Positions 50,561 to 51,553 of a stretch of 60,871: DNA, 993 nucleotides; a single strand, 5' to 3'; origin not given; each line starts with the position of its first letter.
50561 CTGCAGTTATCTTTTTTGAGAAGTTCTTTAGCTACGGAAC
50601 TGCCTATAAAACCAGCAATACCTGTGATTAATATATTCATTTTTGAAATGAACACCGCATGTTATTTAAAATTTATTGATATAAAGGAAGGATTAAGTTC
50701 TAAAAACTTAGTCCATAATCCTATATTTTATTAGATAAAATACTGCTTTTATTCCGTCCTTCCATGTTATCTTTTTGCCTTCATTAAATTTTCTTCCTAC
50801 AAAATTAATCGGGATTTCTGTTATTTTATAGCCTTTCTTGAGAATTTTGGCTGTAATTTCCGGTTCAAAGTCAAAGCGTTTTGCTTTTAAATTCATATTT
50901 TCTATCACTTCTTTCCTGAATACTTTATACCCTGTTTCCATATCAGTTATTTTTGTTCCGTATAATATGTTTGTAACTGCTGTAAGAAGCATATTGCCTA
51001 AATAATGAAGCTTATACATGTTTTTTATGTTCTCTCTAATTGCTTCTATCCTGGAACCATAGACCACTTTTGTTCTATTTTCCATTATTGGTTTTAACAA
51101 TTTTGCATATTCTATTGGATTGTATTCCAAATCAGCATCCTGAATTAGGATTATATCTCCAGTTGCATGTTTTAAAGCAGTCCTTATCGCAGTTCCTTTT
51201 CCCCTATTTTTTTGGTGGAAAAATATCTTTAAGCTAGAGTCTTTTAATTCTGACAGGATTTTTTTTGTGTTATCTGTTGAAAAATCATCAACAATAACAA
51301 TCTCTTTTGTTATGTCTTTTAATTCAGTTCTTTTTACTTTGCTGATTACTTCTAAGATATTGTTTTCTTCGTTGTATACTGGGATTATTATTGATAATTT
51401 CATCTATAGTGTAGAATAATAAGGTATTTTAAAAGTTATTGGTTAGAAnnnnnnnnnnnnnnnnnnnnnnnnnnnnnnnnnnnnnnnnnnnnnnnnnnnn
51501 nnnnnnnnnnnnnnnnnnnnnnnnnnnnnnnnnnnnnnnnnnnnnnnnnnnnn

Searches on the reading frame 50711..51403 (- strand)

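Call 84: search_protein_families(library=pfam, proteins=[window:50711-51403:-], max_evalue=0.0001)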
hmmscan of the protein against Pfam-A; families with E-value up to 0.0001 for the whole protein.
window:50711-51403:- (231 aa): 2 families
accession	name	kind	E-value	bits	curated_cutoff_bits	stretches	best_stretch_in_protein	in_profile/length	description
PF00535.33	Glycos_transf_2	-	1.7e-38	132.7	23.3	1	4-168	1-165/168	Glycosyl transferase family 2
PF10111.15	Glyco_tranf_2_2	-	1.5e-09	38.2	27.3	1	4-106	1-106/276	Glycosyltransferase like family 2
